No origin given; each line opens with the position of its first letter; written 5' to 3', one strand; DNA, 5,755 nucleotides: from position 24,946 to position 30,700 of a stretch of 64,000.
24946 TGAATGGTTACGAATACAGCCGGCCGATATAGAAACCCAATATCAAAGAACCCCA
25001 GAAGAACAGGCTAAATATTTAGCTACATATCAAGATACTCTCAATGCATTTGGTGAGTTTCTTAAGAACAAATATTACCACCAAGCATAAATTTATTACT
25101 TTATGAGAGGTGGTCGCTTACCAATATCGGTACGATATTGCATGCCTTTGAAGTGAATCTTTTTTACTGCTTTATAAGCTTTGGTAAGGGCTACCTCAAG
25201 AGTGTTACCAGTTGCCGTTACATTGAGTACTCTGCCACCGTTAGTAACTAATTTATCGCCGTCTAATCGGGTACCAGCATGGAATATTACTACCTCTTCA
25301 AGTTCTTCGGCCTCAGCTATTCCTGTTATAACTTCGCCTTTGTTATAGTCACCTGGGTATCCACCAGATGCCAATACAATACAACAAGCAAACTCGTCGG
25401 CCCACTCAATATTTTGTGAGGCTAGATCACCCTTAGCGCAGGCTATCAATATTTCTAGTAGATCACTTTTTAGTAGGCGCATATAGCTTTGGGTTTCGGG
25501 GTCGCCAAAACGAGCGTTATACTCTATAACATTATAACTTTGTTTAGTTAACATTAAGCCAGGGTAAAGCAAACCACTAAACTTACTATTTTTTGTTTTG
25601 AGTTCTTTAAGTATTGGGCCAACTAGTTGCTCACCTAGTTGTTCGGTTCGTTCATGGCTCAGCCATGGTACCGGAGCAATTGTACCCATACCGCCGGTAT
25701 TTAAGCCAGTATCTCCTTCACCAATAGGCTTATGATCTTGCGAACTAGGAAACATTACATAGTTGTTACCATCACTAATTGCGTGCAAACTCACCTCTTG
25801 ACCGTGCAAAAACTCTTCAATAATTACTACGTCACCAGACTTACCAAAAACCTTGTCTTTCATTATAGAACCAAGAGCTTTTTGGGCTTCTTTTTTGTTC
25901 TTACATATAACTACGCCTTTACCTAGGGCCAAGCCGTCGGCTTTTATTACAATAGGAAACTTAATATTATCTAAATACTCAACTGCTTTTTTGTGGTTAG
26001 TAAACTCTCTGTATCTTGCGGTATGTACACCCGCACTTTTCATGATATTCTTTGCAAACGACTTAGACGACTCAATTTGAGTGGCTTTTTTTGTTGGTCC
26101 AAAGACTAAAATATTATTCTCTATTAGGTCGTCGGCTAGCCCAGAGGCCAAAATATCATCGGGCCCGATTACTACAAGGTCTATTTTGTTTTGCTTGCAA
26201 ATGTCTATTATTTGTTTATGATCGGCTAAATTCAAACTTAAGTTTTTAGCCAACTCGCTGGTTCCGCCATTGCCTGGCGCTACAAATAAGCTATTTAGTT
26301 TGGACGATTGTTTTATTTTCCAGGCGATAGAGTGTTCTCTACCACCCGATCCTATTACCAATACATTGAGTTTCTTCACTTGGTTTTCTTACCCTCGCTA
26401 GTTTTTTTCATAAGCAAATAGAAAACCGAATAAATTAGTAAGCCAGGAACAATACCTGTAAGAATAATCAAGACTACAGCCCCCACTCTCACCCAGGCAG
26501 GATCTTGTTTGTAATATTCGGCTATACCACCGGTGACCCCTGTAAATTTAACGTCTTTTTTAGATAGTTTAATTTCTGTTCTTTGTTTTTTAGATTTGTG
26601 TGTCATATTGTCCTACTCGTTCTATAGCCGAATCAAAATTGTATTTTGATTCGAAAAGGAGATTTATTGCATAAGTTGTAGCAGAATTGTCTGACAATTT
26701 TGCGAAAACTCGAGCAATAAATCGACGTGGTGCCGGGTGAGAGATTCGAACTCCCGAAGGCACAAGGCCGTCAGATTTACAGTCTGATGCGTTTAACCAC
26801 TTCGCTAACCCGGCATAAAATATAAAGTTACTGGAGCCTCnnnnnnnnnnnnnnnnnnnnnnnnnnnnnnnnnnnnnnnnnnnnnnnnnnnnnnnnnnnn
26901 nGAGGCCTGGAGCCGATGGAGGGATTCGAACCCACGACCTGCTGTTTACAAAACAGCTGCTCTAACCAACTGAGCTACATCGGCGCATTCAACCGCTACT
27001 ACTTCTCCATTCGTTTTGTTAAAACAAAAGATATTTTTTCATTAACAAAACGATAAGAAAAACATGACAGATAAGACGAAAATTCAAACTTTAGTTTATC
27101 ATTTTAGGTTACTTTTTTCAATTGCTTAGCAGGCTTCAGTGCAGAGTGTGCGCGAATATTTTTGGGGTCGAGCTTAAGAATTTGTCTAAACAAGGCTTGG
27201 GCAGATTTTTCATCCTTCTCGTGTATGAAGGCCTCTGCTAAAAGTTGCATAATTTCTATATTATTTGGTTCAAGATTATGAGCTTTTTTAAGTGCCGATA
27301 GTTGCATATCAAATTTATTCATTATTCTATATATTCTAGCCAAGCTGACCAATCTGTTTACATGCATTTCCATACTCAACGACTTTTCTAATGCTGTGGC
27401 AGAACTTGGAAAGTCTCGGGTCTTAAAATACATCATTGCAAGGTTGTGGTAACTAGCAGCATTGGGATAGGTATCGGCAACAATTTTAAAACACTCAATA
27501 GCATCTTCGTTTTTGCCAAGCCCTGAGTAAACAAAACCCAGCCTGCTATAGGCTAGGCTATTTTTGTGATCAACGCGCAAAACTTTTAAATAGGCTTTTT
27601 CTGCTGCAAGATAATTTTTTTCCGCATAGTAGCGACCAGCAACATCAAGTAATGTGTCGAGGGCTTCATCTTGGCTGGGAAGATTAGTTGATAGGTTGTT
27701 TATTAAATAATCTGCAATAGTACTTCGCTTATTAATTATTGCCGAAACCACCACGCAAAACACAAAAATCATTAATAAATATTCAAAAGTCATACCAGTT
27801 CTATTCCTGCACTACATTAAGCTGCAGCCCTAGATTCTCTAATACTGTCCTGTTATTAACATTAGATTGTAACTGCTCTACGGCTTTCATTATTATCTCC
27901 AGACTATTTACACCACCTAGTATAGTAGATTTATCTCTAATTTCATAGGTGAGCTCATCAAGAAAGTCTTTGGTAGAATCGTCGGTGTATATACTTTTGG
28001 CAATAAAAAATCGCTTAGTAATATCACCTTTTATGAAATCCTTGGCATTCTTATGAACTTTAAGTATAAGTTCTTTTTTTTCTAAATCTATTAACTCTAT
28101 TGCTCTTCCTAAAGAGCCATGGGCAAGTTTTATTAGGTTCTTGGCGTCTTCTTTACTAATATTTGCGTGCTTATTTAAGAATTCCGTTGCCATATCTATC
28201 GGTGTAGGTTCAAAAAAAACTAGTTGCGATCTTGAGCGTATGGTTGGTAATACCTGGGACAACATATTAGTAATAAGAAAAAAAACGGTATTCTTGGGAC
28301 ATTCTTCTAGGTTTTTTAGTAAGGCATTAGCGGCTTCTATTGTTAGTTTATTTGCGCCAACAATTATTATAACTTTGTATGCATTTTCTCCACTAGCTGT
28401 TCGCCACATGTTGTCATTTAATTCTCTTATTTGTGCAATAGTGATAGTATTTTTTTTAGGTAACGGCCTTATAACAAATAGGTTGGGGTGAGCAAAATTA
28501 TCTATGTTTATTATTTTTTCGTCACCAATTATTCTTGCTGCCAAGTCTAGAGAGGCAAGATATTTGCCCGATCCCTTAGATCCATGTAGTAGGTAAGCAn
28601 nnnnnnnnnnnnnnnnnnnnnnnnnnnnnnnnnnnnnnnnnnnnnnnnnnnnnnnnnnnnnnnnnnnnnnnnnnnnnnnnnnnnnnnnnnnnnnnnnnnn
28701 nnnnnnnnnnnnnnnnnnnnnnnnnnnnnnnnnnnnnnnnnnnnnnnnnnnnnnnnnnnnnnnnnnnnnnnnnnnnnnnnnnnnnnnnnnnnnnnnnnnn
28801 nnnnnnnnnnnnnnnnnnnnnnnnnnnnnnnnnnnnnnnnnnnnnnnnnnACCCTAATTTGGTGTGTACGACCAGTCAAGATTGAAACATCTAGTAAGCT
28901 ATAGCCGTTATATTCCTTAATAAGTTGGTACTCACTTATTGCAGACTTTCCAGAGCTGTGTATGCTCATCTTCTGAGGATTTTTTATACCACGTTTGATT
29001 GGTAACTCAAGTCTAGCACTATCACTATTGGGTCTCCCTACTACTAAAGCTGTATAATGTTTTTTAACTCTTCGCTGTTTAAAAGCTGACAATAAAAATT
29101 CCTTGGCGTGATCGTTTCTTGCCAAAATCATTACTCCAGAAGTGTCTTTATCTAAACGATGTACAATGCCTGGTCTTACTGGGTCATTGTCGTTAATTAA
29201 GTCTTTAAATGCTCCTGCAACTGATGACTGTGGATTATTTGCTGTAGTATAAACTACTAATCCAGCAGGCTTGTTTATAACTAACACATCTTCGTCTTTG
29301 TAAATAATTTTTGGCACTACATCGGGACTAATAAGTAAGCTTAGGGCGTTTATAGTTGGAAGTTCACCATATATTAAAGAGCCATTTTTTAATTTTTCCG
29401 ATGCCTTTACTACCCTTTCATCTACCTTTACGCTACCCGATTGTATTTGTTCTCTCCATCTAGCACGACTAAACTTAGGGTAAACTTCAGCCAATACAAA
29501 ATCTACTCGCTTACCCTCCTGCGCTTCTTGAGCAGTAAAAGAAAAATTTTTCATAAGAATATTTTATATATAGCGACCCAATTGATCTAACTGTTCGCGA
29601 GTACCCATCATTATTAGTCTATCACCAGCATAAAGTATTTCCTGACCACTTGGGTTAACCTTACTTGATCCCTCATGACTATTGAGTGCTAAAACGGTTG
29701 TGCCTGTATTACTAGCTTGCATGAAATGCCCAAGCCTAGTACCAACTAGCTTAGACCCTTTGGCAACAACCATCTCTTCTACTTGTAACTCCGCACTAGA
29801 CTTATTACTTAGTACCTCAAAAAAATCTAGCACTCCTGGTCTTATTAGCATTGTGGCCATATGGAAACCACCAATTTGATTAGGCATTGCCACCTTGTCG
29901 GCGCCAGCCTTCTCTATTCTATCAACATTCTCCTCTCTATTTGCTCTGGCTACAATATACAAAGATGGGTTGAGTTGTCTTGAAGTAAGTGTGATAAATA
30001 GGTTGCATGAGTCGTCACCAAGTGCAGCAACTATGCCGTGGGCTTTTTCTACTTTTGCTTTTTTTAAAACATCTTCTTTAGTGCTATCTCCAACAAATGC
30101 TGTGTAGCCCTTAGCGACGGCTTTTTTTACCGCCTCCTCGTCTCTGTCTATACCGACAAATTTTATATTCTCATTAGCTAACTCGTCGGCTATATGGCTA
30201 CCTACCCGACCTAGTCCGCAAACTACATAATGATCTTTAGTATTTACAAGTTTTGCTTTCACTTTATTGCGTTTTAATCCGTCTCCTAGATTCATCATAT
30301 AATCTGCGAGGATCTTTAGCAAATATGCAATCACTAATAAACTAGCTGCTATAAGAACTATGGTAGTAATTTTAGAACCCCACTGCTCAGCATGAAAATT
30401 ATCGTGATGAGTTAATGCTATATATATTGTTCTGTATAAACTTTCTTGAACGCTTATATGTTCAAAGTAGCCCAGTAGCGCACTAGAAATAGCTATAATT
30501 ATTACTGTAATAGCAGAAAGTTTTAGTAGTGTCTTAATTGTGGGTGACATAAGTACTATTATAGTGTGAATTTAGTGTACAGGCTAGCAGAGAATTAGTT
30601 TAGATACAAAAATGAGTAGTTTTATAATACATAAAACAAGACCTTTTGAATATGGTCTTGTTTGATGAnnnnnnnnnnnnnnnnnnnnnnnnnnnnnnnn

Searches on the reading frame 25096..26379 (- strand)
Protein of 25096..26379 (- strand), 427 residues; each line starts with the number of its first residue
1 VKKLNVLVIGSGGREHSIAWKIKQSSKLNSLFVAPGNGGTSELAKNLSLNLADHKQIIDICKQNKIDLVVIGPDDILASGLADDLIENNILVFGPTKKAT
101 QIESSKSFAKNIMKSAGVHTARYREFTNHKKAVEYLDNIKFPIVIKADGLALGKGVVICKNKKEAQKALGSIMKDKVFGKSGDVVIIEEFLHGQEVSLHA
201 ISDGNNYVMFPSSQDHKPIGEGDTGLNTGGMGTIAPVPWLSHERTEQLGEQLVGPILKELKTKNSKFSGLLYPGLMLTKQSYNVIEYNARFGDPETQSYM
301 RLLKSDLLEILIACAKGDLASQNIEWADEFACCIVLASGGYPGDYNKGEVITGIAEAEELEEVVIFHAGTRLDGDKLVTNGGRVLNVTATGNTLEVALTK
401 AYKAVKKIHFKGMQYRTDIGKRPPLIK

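Call 15: search_protein_families(library=pfam, proteins=[window:25096-26379:-], max_evalue=0.01)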
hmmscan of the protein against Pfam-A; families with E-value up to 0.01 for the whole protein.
window:25096-26379:- (427 aa): 10 families
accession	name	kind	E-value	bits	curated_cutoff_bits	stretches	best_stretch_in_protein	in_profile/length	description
PF01071.24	GARS_A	-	7.5e-74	248.2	27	1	104-296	1-194/194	Phosphoribosylglycinamide synthetase, ATP-grasp (A) domain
PF02843.22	GARS_C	-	3.1e-36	124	34.8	1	331-422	1-92/92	Phosphoribosylglycinamide synthetase, C domain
PF02844.21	GARS_N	-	9.5e-36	123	29.5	1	5-103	2-100/100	Phosphoribosylglycinamide synthetase, N domain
PF02786.22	CPSase_L_D2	-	2.6e-10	40.6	19.8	1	106-291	2-180/211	Carbamoyl-phosphate synthase L chain, ATP binding domain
PF02222.28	ATP-grasp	-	1.3e-08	35.1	27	1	113-212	3-99/179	ATP-grasp domain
PF13535.11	ATP-grasp_4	-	3e-05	24.1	27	1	139-207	1-77/160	ATP-grasp domain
PF08443.16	RimK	-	9.2e-05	22.6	21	1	112-176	10-75/188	RimK-like ATP-grasp domain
PF02655.19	ATP-grasp_3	-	0.00069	20.2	23.2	1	136-291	27-157/160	ATP-grasp domain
PF07478.18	Dala_Dala_lig_C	-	0.0015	18.5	24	1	113-208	2-98/204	D-ala D-ala ligase C-terminus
PF13549.11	ATP-grasp_5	-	0.0066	16.3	27.6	0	107-148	13-54/221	ATP-grasp domain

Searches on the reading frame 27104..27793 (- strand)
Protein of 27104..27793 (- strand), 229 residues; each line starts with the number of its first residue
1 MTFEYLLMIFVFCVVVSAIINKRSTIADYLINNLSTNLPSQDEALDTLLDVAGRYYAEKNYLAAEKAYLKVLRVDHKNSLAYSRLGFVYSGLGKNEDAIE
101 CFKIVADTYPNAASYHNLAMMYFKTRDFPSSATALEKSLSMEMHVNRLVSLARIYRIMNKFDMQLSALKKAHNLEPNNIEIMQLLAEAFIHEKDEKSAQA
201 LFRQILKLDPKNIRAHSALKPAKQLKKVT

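Call 15: search_protein_families(library=pfam, proteins=[window:27104-27793:-], max_evalue=0.01)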
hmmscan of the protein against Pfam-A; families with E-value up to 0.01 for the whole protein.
window:27104-27793:- (229 aa): 18 families
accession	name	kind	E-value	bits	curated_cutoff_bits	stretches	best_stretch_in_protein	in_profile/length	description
PF07719.23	TPR_2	-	1.1e-18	66.2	27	1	80-111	2-33/34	Tetratricopeptide repeat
PF13181.12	TPR_8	-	4.8e-16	57.9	25.7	0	180-212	2-34/34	Tetratricopeptide repeat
PF00515.34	TPR_1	-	5.6e-15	54.9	27.8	1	80-103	2-25/34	Tetratricopeptide repeat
PF23914.1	TPR_CcmH_CycH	-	8.9e-15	55.3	42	1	149-219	54-127/158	Cytochrome c-type biogenesis protein H TPR domain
PF14559.12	TPR_19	-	5.1e-14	52.8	25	2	166-219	12-65/68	Tetratricopeptide repeat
PF13431.12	TPR_17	-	6e-14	51.5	24.4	1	67-100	1-34/34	Tetratricopeptide repeat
PF13428.12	TPR_14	-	1.4e-11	44.3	23.5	0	184-219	6-41/44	Tetratricopeptide repeat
PF13424.12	TPR_12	-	2.7e-11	43.9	30.1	1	81-141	5-74/77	Tetratricopeptide repeat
PF13374.12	TPR_10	-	1.1e-09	38.4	27.5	1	112-141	2-31/42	Tetratricopeptide repeat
PF13414.12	TPR_11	-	2.1e-09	37.4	26.8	1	55-93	4-42/42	TPR repeat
PF13174.12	TPR_6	-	2.6e-08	34.4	26.3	0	81-111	2-32/33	Tetratricopeptide repeat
PF13432.12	TPR_16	-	1e-06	29.5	32.7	0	89-137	7-56/65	Tetratricopeptide repeat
PF13176.12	TPR_7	-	1.6e-05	25.1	27.9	0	81-107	1-27/36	Tetratricopeptide repeat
PF25063.1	ARM_TT21_C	-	9.2e-05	22.8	35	0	156-212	32-88/209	Tetratricopeptide repeat protein 21 C-terminal ARM domain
PF14561.12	TPR_20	-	0.001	19.8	25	0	164-211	7-54/90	Tetratricopeptide repeat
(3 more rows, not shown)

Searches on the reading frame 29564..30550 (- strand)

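Call 15: search_protein_families(library=pfam, proteins=[window:29564-30550:-], max_evalue=0.01)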
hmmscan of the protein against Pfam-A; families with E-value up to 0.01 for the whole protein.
window:29564-30550:- (328 aa): 7 families
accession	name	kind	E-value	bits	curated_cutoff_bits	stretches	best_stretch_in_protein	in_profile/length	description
PF02254.24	TrkA_N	-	1.4e-36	125.7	23.8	1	108-223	1-116/116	TrkA-N domain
PF02080.26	TrkA_C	-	2.1e-11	44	27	1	257-327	1-69/71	TrkA-C domain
PF13460.12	NAD_binding_10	-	5.6e-05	23.5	27.2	1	114-227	4-100/184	NAD(P)H-binding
PF03446.21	NAD_binding_2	-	0.00035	21.1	21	1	110-165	4-56/161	NAD binding domain of 6-phosphogluconate dehydrogenase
PF13847.12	Methyltransf_31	-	0.00037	20.6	27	1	111-144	12-44/145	Methyltransferase domain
PF01370.27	Epimerase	-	0.00045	20.1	20.9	1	113-171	7-66/240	NAD dependent epimerase/dehydratase family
PF02737.24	3HCDH_N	-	0.001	19.4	22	1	109-171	3-64/180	3-hydroxyacyl-CoA dehydrogenase, NAD binding domain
